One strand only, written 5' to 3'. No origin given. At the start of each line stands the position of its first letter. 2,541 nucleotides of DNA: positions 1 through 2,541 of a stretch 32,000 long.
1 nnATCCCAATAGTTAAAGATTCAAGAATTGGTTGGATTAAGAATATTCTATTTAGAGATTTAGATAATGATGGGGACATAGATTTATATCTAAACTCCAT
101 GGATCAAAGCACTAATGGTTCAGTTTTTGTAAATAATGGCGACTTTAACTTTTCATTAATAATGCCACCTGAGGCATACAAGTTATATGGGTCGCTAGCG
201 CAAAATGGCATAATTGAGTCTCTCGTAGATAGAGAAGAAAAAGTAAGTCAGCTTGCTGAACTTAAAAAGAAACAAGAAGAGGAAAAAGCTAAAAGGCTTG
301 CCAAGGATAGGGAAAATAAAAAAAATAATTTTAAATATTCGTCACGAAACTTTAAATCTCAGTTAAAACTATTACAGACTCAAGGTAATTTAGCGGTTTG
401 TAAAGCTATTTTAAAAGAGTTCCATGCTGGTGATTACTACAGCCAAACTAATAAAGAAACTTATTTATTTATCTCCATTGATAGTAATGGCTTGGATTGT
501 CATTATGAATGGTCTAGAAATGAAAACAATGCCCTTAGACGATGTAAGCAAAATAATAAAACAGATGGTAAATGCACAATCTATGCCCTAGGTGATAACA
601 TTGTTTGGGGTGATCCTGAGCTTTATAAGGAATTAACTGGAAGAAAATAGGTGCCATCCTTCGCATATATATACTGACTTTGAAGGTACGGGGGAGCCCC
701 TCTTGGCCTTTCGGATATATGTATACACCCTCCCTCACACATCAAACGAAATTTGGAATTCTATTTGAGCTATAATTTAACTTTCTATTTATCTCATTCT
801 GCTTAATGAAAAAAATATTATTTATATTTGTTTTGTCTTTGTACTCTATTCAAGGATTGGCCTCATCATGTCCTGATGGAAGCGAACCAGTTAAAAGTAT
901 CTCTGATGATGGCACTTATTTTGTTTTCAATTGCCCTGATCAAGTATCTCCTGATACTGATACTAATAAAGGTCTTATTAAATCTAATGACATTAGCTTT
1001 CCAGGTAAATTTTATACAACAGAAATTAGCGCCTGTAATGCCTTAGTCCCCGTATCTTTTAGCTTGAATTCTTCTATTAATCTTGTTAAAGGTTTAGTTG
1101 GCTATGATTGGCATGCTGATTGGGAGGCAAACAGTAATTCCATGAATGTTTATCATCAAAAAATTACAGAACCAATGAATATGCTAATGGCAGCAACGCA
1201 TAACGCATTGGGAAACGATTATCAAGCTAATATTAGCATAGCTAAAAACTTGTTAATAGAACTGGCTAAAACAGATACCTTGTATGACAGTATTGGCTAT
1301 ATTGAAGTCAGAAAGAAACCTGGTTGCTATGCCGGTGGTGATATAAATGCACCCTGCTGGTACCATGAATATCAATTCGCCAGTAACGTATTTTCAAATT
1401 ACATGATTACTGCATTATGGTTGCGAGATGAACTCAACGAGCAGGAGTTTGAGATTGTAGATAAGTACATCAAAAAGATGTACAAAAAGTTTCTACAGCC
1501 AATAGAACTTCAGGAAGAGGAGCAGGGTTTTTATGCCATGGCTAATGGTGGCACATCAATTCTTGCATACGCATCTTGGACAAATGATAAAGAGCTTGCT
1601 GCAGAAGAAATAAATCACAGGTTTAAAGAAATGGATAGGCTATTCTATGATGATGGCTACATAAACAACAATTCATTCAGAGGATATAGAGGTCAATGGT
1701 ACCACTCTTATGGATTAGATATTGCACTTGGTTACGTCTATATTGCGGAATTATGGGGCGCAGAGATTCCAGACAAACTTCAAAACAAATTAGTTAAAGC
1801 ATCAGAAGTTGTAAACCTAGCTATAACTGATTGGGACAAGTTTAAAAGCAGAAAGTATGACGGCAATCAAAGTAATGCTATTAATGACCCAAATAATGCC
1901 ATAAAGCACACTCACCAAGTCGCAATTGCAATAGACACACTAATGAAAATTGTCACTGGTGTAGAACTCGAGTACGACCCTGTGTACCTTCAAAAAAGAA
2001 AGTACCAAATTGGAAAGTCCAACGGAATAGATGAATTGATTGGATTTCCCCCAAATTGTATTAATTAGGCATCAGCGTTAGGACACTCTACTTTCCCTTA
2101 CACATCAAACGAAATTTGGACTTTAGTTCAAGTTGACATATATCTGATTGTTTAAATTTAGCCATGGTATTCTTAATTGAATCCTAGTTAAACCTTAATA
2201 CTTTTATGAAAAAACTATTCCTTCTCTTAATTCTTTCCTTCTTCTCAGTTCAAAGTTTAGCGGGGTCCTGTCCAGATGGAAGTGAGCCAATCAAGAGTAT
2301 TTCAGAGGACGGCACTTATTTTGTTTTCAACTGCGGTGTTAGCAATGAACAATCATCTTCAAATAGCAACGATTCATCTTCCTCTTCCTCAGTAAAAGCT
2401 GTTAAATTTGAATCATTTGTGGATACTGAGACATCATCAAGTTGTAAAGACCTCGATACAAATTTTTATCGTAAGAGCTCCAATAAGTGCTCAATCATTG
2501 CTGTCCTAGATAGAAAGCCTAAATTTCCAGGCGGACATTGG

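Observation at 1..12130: Tandem array of seven secreted proteins with a constant N-terminal address module and swapped cargo domains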

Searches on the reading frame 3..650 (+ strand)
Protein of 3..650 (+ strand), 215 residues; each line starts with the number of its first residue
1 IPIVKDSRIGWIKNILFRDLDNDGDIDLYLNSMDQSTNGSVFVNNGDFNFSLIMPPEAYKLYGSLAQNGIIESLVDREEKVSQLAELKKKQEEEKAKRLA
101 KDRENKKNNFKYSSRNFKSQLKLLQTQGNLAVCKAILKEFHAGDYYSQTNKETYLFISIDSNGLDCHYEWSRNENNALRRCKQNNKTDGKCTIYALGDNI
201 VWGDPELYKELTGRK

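Call 5: search_protein_families(library=pfam, proteins=[window:3-650:+], max_evalue=0.1)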
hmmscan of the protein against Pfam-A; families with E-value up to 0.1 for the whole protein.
window:3-650:+ (215 aa): 1 family
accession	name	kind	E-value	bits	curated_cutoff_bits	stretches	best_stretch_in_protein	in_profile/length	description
PF13517.12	FG-GAP_3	-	0.00013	23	26.9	1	19-53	1-32/61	FG-GAP-like repeat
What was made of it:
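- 3..650 (+): Gene 1, 5'-truncated by the window edge: FG-GAP-type C-terminal part, a charged helical stretch and a Cys-containing tail. FG-GAP_3 scores 23 bits, below the cut-off (call 5).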

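Call 6: search_protein_families(library=ncbifam, proteins=[window:3-650:+], max_evalue=0.1)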
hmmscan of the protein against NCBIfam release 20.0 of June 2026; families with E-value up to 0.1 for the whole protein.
window:3-650:+ (215 aa): 0 families

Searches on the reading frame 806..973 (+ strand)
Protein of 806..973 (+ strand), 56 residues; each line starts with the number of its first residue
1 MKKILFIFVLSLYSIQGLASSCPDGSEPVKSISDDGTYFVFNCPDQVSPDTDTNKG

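Call 11: find_homologous_proteins(query=A1, max_evalue=0.001)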
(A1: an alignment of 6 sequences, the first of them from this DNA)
Query A1 (6 sequences) (48 aa, profile of the alignment): 149 proteins with E <= 0.001 among 183 candidates; the best 120 are listed.
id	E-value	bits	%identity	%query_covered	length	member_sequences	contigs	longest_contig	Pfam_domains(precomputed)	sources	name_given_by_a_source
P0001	7.3e-28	114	89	96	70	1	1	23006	-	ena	-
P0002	7.3e-28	114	88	100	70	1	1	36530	-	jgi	jgi:hypothetical protein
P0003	3.3e-27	112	93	90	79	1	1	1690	-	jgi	-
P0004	4.2e-27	112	95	90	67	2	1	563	-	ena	-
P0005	4.4e-27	112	91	90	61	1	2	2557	-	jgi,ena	jgi:hypothetical protein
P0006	6.3e-27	111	74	90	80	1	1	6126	-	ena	-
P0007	6.6e-27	111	91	90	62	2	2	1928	-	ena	-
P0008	2.2e-26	109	91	90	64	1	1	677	-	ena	-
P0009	3.2e-26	109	67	90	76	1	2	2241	-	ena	-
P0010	4.3e-26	108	91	90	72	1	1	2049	-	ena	-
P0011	4.8e-26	108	70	90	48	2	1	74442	-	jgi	jgi:hypothetical protein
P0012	5.0e-26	108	75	58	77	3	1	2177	-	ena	-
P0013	6.9e-26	108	74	90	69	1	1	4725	-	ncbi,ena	-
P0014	8.6e-26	107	79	90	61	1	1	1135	-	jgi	jgi:hypothetical protein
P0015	9.6e-26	107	67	100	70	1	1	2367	-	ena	-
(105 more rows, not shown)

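Call 17: find_related_loci(query=A1, collection=genome_contigs, flank=10000)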
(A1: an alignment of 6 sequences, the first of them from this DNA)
Query A1 (48 aa) in genome_contigs; peptide patterns used: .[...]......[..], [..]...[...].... (x = any residue, [..] = any of these).
117 stretches matched a pattern; 30 encode a relative of the query (tblastn E <= 1e-3); 28 distinct loci.
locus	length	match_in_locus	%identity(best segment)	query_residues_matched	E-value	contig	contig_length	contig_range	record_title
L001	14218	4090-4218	88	1-43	1e-21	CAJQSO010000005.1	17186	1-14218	MAG: uncultured SUP05 cluster bacterium isolate RIS_SAG_37 genome assembly, contig: c_000000002950, whole genome shotgun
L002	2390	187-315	74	1-43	6e-19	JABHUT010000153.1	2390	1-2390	MAG: Alphaproteobacteria bacterium isolate SI039_bin91 k141_1223037, whole genome shotgun sequence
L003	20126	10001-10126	77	1-43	1e-18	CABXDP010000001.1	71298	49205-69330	MAG: uncultured gamma proteobacterium genome assembly, contig: AG-313-L21_NODE_1, whole genome shotgun sequence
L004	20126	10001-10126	69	2-43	9e-18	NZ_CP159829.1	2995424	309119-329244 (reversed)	Candidatus Njordibacter sp. Uisw_058 chromosome, complete genome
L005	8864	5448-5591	58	1-48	4e-17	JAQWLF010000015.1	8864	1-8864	MAG: Candidatus Thioglobus sp. isolate cluster2_bin.119 k141_2518617, whole genome shotgun sequence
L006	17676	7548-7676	77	1-43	6e-17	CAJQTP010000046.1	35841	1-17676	MAG: uncultured SUP05 cluster bacterium isolate RIS_SAG_63 genome assembly, contig: c_000000004182, whole genome shotgun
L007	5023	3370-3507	70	1-46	1e-16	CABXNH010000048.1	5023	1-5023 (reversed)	MAG: uncultured gamma proteobacterium genome assembly, contig: AG-319-K19_NODE_48, whole genome shotgun sequence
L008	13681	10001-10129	70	1-43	2e-15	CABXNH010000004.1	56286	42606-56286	MAG: uncultured gamma proteobacterium genome assembly, contig: AG-319-K19_NODE_4, whole genome shotgun sequence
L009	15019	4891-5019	63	1-43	3e-15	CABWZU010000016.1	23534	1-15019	MAG: uncultured gamma proteobacterium genome assembly, contig: AG-313-C17_NODE_16, whole genome shotgun sequence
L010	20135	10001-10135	53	1-45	4e-15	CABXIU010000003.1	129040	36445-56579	MAG: uncultured gamma proteobacterium genome assembly, contig: AG-319-D09_NODE_3, whole genome shotgun sequence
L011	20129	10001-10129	60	1-43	2e-14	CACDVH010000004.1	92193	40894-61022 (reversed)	uncultured gamma proteobacterium genome assembly, contig: AG-390-E17_NODE_4, whole genome shotgun sequence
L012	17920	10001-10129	65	1-43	2e-14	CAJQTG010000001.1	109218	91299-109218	MAG: uncultured SUP05 cluster bacterium isolate RIS_SAG_56 genome assembly, contig: c_000000003792, whole genome shotgun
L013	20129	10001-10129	67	1-43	4e-14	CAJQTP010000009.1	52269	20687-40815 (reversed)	MAG: uncultured SUP05 cluster bacterium isolate RIS_SAG_63 genome assembly, contig: c_000000004180, whole genome shotgun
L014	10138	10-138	65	1-43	7e-14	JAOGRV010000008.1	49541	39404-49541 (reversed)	Candidatus Pseudothioglobus singularis isolate AH-700-L02 AH-700-L02_NODE_8, whole genome shotgun sequence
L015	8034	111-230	75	1-40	1e-13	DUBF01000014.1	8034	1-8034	MAG TPA_asm: Rhodospirillales bacterium isolate UWMA-0295 NODE_11654_length_8034_cov_0.150221, whole genome shotgun sequ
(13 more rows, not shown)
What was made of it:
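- Tried and rejected: All lie on 1.5-8 kb contigs of binned genomes, so I treat them as likely binning errors (inference, call 17).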

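Call 27: search_protein_representatives(alignment_id=A1)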
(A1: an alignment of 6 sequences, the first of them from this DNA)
Query: 6 sequences, 48 profile positions. Proteins with E-value up to 0.001 (for the whole library): 275; up to 1e-10: 208; up to 1e-30: 0. The best 150 are listed.
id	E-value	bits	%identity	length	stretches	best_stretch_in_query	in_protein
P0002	2.3e-28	114.0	-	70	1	1-47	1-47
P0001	2.3e-28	114.0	-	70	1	1-47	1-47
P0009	1.0e-26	108.8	-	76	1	1-47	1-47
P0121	3.8e-26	106.9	-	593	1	1-46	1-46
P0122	5.3e-26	106.5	-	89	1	1-47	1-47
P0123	6.6e-26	106.2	-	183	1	1-48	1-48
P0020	1.1e-25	105.5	-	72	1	1-47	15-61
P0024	1.4e-25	105.1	-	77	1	1-47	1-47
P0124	1.5e-25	105.0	-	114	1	1-48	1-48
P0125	1.9e-25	104.7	-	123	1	1-47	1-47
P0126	3.1e-25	104.0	-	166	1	1-47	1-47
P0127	4.0e-25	103.7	-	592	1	1-47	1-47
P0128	4.9e-25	103.4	-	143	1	1-46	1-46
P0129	5.7e-25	103.2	-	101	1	1-47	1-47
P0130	6.4e-25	103.0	-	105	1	1-47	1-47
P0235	3.0e-19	84.9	-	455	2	14-46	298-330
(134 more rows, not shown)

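Call 30: search_protein_families(library=pfam, alignment_id=A3, max_evalue=0.0001)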
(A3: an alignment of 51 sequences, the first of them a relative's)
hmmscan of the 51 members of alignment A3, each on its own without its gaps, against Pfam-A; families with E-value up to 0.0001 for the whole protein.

A. member 1, P0121 (593 aa): 0 families

B. families by the number of members that match (of 51 scanned): 18 families
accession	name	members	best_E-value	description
PF13517.12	FG-GAP_3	11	2.7e-27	FG-GAP-like repeat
PF14099.13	Polysacc_lyase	7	2.1e-31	Polysaccharide lyase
PF08238.18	Sel1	6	3e-23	Sel1 repeat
PF01839.29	FG-GAP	5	4e-10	FG-GAP repeat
PF05426.18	Alginate_lyase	3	5.9e-13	Alginate lyase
PF09851.14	SHOCT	3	4.5e-07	Short C-terminal domain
PF07719.23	TPR_2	2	5.3e-07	Tetratricopeptide repeat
PF00565.23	SNase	2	6e-07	Staphylococcal nuclease homologue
PF13365.12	Trypsin_2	1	1.6e-26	Trypsin-like peptidase domain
PF00150.24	Cellulase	1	6.7e-22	Cellulase (glycosyl hydrolase family 5)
PF07661.19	MORN_2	1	7e-16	MORN repeat variant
PF22612.2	GH113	1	6.7e-14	Glycoside Hydrolase Family 113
PF01738.24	DLH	1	3.9e-10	Dienelactone hydrolase family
PF00089.32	Trypsin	1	2.8e-07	Trypsin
PF00144.29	Beta-lactamase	1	2.8e-06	Beta-lactamase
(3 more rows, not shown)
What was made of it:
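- The cargo is enriched in typical exoenzymes (call 30).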

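Call 57: search_protein_families(library=pfam, proteins=[P0235], max_evalue=0.01)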
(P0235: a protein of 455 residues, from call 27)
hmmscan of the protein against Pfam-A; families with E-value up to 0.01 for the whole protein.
P0235 (455 aa): 1 family
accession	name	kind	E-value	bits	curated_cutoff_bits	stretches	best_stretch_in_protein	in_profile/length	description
PF03283.19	PAE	-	1.3e-15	57.8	26.6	1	100-247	11-169/355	Pectinacetylesterase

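Call 82: find_related_loci(query=A1, collection=viral_contigs, flank=10000)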
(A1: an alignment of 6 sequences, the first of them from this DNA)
Query A1 (48 aa) in viral_contigs; peptide patterns used: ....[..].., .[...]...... (x = any residue, [..] = any of these).
131 stretches matched a pattern, but none encodes a relative of the query by tblastn (E <= 1e-3).

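Call 84: search_protein_families(library=ncbifam, proteins=[window:806-973:+], max_evalue=10)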
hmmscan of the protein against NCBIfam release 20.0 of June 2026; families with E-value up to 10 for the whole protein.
seq(56 aa): 1 family
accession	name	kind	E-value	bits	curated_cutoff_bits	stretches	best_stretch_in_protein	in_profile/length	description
NF033660.0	Shiga_Stx2B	exception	0.043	13.9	165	1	1-40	1-40/87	Shiga toxin Stx2 subunit B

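Call 86: search_protein_families(library=pfam, proteins=[window:806-973:+], max_evalue=10)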
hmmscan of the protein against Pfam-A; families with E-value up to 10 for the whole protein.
seq(56 aa): 1 family
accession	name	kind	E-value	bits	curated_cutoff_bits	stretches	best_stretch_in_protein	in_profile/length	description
PF08139.17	LPAM_1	-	0.5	11.3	20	1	1-10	1-10/18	Prokaryotic membrane lipoprotein lipid attachment site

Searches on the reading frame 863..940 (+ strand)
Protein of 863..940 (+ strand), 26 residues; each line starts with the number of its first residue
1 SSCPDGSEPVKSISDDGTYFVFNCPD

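Call 78: search_solved_structures(query=A7, max_evalue=10, show_alignments=3)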
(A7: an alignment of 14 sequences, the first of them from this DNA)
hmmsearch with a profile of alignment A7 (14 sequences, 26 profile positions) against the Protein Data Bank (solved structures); distinct sequences matched with E-value up to 10: 11.
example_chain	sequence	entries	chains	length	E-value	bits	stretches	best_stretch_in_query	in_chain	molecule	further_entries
2qn4_A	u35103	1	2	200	0.33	13.8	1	14-21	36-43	Alpha-amylase/subtilisin inhibitor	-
7awy_A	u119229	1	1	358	0.34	13.8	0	13-21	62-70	Scone-R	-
7awz_A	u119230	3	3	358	0.49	13.3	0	13-21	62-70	Scone-E | SconeE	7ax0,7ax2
6klr_A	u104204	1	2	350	0.54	13.1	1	12-22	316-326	chimera ATG2A and WIPI3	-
8cgn_B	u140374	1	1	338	0.61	13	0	8-19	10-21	60S ribosomal protein L17-A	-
6iyy_A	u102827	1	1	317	0.64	12.9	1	12-22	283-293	WD repeat domain phosphoinositide-interacting protein 3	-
9c9i_A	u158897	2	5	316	0.64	12.9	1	12-22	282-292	WD repeat domain phosphoinositide-interacting protein 3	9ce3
8zqg_B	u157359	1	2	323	0.66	12.9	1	12-22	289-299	WD repeat domain phosphoinositide-interacting protein 3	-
3hxj_A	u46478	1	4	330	1.2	12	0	13-21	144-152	Pyrrolo-quinoline quinone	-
1cqk_A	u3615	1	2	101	5.1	10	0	16-23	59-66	CH3 DOMAIN OF MAK33 ANTIBODY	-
9h2q_B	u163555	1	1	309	7.1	9.6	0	14-23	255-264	Autophagy-related protein 16-1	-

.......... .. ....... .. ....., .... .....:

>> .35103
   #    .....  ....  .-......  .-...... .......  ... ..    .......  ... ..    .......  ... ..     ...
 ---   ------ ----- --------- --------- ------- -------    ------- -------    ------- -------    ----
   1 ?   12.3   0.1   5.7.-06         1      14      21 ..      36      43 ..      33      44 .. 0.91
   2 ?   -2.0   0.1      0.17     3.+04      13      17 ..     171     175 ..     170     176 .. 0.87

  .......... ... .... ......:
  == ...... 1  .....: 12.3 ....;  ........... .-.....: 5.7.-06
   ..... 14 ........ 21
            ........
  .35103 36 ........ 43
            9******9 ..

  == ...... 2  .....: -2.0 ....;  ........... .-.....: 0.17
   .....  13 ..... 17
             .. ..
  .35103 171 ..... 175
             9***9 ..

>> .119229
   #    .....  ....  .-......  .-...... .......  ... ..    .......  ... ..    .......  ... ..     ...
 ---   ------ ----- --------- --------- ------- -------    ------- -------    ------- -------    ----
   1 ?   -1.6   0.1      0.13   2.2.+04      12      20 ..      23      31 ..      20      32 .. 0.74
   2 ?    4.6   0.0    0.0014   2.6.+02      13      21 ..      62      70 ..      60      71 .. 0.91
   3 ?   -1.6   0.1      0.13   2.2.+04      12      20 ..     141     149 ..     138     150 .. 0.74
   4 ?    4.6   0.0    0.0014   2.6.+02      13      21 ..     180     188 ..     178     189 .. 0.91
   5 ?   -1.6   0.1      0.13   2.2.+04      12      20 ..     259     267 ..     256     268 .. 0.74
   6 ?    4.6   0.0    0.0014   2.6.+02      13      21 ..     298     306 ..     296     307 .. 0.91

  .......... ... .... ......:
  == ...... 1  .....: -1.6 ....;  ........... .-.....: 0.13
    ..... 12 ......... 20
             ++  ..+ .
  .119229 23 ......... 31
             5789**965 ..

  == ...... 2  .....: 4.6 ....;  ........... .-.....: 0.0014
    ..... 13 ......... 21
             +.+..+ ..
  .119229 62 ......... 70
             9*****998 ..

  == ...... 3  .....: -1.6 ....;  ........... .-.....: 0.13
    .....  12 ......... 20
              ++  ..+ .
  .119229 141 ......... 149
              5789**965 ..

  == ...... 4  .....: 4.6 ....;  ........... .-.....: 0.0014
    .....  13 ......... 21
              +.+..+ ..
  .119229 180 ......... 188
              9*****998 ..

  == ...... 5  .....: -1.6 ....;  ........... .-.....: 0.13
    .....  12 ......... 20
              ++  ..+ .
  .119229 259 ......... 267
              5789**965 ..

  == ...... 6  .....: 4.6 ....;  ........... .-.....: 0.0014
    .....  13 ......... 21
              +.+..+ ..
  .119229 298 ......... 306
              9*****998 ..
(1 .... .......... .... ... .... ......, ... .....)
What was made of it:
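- On Described sorting or secretion domains (NCBIfam and Pfam models: PEP-CTERM, GlyGly-CTERM, T9SS CTD, YSIRK, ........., dockerin and others): No PDB sequence match (call 78).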

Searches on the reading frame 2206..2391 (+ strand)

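Call 84: search_protein_families(library=ncbifam, proteins=[window:2206-2391:+], max_evalue=10)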
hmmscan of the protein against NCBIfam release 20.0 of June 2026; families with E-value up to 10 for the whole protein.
seq(62 aa): 6 families
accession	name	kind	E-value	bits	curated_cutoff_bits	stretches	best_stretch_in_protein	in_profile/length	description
NF033660.0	Shiga_Stx2B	exception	0.00059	19.9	165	1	1-42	1-42/87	Shiga toxin Stx2 subunit B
NF041704.1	Shig_StxB_2e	exception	0.0052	16.8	203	1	1-44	1-44/87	Shiga toxin Stx2e subunit B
NF041691.1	Shig_StxB_2b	exception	0.0083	16.2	201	1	1-44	1-44/87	Shiga toxin Stx2b subunit B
NF053688.1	BamI_Bacteroidota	equivalog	0.016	14.5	370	1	1-44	1-44/452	BamI family beta-barrel-assembly machinery protein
NF041692.1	Shig_StxB_2f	exception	0.023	15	201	1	1-44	1-44/87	Shiga toxin Stx2f subunit B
NF041701.1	Shig_StxB_2o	equivalog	0.044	14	204.5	1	1-39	1-39/87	Shiga toxin Stx2o subunit B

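Call 86: search_protein_families(library=pfam, proteins=[window:2206-2391:+], max_evalue=10)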
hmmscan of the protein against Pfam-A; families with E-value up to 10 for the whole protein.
seq(62 aa): 0 families
